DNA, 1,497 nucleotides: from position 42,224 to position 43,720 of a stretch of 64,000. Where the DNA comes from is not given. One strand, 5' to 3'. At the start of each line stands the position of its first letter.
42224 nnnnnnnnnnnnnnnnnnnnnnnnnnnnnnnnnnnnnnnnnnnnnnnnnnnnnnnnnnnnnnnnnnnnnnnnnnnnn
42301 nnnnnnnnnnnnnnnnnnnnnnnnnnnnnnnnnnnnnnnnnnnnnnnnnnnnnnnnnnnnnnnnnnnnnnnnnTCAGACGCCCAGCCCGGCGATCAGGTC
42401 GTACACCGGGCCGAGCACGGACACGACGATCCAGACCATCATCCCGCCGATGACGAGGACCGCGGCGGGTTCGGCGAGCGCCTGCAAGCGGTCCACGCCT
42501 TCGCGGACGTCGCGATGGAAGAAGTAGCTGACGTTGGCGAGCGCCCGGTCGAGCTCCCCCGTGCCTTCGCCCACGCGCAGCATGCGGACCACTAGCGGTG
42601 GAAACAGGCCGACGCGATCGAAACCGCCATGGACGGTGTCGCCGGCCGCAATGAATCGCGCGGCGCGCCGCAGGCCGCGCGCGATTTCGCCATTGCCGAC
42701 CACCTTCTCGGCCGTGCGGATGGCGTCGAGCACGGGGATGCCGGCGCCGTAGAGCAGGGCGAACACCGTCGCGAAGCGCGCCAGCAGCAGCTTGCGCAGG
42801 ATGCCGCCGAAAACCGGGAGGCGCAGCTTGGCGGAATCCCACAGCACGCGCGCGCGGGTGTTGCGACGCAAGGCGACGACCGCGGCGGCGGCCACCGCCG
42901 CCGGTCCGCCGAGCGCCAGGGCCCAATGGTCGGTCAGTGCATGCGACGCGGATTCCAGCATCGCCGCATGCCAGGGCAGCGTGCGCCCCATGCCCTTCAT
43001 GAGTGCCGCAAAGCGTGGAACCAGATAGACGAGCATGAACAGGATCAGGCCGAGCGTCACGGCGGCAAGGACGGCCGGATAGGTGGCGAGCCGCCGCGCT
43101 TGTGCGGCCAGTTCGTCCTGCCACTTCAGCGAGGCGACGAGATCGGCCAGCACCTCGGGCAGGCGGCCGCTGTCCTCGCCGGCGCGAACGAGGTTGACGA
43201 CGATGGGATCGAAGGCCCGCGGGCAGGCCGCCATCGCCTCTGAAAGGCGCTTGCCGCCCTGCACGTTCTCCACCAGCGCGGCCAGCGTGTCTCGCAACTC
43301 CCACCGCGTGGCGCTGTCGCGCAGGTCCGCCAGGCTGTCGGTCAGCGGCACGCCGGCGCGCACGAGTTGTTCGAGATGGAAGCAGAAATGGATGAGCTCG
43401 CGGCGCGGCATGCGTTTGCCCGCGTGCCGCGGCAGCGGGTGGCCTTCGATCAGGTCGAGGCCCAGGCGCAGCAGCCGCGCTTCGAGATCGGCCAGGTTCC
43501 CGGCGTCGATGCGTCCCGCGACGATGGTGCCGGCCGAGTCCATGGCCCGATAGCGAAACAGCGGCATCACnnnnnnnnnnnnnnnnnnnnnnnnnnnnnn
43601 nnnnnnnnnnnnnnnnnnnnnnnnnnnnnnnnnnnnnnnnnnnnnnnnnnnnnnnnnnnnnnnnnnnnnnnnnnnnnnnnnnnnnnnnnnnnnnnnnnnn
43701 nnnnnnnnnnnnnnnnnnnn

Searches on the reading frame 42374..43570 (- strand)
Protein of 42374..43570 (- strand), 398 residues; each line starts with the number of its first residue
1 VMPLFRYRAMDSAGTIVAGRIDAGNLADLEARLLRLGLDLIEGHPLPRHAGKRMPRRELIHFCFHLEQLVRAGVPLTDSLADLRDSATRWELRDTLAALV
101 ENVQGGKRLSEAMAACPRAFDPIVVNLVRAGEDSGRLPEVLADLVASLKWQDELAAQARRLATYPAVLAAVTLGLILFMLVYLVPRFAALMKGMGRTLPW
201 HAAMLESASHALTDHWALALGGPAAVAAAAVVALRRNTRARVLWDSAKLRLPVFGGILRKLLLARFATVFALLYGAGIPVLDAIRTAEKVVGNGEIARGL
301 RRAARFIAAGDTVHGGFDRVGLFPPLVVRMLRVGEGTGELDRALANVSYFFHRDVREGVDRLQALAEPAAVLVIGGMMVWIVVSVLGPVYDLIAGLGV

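Call 57: search_protein_families(library=pfam, proteins=[window:42374-43570:-], max_evalue=0.00001)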
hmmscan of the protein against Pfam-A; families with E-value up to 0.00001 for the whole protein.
window:42374-43570:- (398 aa): 1 family
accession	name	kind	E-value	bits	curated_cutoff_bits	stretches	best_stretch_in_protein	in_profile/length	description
PF00482.28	T2SSF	-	9.9e-47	158.4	25.2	2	266-387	1-124/125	Type II secretion system (T2SS), protein F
